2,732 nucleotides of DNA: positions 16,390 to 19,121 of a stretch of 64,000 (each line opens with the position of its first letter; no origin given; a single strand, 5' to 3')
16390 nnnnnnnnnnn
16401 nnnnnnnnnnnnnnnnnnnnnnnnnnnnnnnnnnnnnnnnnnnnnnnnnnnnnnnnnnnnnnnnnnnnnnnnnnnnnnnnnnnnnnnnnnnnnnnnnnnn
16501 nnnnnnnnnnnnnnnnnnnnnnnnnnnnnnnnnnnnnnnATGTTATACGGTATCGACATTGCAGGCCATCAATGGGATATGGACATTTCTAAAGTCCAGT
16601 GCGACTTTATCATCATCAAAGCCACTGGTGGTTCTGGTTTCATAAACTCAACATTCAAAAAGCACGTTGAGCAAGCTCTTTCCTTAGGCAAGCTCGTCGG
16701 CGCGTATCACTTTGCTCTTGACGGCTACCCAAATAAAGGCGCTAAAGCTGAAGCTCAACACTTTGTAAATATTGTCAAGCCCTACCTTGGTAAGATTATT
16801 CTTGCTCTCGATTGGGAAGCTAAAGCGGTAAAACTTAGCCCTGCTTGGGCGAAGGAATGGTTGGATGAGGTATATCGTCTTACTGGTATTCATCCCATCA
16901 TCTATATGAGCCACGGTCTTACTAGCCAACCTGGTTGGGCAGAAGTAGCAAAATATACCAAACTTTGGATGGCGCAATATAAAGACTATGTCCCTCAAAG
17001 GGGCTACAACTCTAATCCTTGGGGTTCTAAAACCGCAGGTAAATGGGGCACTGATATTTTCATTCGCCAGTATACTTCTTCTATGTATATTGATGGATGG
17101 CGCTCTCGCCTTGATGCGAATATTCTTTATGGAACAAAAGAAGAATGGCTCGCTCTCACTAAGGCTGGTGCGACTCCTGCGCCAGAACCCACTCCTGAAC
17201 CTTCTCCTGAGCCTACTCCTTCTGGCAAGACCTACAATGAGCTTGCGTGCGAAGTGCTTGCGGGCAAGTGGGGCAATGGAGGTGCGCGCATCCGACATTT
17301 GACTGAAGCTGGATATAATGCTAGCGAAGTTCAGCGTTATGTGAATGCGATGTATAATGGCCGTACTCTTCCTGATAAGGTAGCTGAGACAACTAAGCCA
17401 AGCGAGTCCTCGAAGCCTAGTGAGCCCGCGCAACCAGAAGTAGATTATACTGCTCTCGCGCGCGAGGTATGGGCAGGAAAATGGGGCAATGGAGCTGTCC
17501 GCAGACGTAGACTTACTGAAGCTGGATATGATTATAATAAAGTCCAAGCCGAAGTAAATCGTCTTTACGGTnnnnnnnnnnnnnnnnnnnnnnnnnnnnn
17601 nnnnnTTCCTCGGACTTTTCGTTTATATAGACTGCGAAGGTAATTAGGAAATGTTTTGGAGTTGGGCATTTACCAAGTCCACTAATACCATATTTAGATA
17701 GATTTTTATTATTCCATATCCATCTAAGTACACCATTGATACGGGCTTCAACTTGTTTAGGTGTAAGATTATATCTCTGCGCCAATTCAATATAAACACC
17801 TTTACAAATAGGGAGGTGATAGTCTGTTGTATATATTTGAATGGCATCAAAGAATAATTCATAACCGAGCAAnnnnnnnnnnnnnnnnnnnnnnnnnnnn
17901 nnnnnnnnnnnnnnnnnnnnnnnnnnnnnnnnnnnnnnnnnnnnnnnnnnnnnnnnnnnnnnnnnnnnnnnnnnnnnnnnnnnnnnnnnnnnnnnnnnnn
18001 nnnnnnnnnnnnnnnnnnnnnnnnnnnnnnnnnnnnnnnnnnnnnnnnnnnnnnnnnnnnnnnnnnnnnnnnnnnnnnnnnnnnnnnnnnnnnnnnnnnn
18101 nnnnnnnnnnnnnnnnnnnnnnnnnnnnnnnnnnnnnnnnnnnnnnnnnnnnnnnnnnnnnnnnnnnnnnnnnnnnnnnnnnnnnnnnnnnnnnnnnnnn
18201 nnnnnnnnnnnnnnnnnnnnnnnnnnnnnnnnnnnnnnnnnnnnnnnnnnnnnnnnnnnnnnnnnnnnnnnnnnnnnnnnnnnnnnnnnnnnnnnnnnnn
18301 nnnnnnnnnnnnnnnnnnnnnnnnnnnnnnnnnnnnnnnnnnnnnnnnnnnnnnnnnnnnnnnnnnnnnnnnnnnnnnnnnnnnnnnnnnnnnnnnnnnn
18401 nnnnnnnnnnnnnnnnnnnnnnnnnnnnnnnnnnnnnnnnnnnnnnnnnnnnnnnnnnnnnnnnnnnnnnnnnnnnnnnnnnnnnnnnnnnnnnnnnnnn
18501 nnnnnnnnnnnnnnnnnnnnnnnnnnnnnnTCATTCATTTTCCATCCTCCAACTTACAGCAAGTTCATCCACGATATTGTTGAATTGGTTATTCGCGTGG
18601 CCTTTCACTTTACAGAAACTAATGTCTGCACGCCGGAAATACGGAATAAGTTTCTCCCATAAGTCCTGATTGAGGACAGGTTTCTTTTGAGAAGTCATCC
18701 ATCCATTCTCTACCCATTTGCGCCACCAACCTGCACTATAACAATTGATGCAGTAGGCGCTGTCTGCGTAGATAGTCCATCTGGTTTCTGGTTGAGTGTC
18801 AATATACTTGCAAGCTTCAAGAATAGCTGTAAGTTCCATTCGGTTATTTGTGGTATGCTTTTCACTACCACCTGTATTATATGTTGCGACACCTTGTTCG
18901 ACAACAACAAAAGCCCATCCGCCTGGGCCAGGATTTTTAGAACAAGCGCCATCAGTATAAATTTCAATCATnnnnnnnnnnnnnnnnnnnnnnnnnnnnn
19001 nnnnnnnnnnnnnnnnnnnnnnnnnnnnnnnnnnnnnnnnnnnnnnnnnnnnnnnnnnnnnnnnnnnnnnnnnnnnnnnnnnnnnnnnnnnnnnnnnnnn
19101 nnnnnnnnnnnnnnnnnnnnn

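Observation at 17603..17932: Stand-alone Spo0A DNA-binding domain without a receiver domain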

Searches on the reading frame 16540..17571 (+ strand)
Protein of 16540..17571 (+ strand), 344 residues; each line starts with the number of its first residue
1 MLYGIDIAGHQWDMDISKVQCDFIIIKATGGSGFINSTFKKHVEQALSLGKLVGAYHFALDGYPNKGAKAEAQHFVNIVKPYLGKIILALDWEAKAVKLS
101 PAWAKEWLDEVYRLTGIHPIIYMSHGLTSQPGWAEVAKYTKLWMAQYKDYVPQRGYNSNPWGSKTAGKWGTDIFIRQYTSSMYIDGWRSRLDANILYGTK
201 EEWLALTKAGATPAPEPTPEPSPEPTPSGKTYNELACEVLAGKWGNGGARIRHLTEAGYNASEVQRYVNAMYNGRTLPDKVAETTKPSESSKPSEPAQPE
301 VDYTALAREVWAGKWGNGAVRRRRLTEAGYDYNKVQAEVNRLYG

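Call 75: search_dna_similar(query=window:16540-17571:+, collection=phages, mode=protein, max_rows=15)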
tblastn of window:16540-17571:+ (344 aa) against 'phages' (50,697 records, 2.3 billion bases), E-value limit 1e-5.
Records with a match: 231; places in all: 278; records where one place covers at least 80% of the query: 11.
Best place of each record, by identity: 60-80% 2; <60% 229.
By first word of the organism name: Streptomyces 53; Arthrobacter 36; Microbacterium 21; Streptococcus 11; Bifidobacterium 11; Lactobacillus 9; Mycobacterium 9; Enterococcus 7; Curtobacterium 7; Clostridium 6; and 30 more.
By host as written in the record: Arthrobacter sp. ATCC 21022 23; Streptomyces griseus ATCC 10137 18; Microbacterium foliorum NRRL B-24224 SEA 14; Streptomyces scabiei RL-34 14; - 10; Arthrobacter globiformis B-2979 8; Microbacterium foliorum NRRL B-24224 6; Bifidobacterium pseudocatenulatum DA667 5; and 87 more.
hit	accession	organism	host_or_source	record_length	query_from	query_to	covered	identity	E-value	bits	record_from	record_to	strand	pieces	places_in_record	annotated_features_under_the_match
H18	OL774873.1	Streptococcus phage MissD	Streptococcus mitis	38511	5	344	99%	29.5%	3e-17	89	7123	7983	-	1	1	endolysin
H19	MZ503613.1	Solobacterium phage SMO_1P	Solobacterium moorei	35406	1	340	99%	28.4%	6e-29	123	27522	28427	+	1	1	putative LysA like endolysin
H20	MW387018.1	Gardnerella phage vB_Gva_AB1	Gardnerella vaginalis P680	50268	4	342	99%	27.9%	2e-20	99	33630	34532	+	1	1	1,4-beta-N-acetylmuramidase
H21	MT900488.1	Streptococcus phage SA01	Streptococcus anginosus SA01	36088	5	342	98%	27.6%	6e-16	85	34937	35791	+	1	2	1,4-beta-N-acetylmuramidase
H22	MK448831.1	Streptococcus phage Javan83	Streptococcus anginosus SRR446556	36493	5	342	98%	27.6%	9e-16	84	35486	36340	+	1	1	choline binding protein A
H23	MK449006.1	Streptococcus phage Javan78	Streptococcus anginosus SK1138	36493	5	342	98%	27.6%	9e-16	84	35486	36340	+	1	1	choline binding protein A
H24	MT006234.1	Bifidobacterium phage BlindUri1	Bifidobacterium asteroides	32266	5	274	78%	34.1%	5e-23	105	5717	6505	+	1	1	hypothetical protein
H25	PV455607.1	Enterococcus phage vB_EfaP_2/Chl-5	Enterococcus faecium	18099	1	203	59%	44.2%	6e-37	146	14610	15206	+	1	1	endolysin | holin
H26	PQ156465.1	Oenococcus phage Krappator27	Oenococcus oeni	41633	1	203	59%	44.2%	1e-41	160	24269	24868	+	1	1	endolysin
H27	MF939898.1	Oenococcus phage vB_OeS_unk162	Oenococcus oeni IOEB S277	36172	2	206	60%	43.5%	3e-40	156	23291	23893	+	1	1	lysin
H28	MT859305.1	Oenococcus phage Vinitor-27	Oenococcus oeni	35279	2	206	60%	43.0%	3e-39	153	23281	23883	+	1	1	lysin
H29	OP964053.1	Phage Vinitor23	wine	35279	2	206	60%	43.0%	3e-39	153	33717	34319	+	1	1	record has no annotation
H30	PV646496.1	Enterococcus phage CUB-FM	Enterococcus faecium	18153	1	203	59%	43.3%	2e-35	142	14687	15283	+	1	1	lysin | hypothetical protein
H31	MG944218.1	Microbacterium phage Pikmin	Microbacterium foliorum NRRL B-24224 SEA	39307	2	271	78%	32.4%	2e-17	90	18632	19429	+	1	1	23: lysin A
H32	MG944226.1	Microbacterium phage Casey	Microbacterium foliorum NRRL B-24224 SEA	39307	2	271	78%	32.4%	2e-17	90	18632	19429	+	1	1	23: lysin A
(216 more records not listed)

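Call 91: search_protein_families(library=pfam, proteins=[window:16540-17571:+], max_evalue=0.001)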
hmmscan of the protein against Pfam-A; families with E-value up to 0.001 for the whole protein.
window:16540-17571:+ (344 aa): 2 families
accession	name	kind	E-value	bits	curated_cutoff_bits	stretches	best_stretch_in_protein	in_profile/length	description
PF08230.16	CW_7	-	2.1e-30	104.6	25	2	305-342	2-39/40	CW_7 repeat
PF01183.26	Glyco_hydro_25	-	3e-26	93.3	27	1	5-187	1-180/180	Glycosyl hydrolases family 25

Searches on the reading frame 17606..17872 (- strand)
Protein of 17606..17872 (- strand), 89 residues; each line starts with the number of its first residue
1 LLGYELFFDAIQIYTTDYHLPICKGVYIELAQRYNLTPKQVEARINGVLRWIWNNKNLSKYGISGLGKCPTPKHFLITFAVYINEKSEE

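Call 6: search_protein_families(library=pfam, proteins=[window:17606-17872:-], max_evalue=1)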
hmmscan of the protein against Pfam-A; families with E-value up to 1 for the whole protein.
seq(89 aa): 1 family
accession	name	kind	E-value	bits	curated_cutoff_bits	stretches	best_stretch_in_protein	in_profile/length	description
PF08769.17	Spo0A_C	-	3.6e-10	40.2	25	1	2-83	15-104/104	Sporulation initiation factor Spo0A C terminal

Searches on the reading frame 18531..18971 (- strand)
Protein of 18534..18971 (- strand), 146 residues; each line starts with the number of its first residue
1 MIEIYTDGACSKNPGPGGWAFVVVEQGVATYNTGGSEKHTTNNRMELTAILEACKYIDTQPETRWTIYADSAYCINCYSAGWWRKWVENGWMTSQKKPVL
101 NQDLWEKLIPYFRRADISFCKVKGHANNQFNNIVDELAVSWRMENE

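Call 25: search_protein_families(library=phrogs, proteins=[window:18534-18971:-], max_evalue=0.01)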
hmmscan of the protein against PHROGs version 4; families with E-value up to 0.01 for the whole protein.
seq(146 aa): 2 families
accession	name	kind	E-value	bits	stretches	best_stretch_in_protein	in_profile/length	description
phrog_531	-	DNA, RNA and nucleotide metabolism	1.7e-52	179.5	1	1-140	75-222/285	Rnase H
phrog_3265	-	DNA, RNA and nucleotide metabolism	2.7e-17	63.8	1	34-138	80-188/496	ribonuclease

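Call 91: search_protein_families(library=pfam, proteins=[window:18531-18968:-], max_evalue=0.001)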
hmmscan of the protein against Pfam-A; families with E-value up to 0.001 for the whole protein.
window:18531-18968:- (145 aa): 1 family
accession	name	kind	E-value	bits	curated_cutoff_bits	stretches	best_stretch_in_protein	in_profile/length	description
PF00075.30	RNase_H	-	1.7e-34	119.5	25.8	1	2-138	5-137/141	RNase H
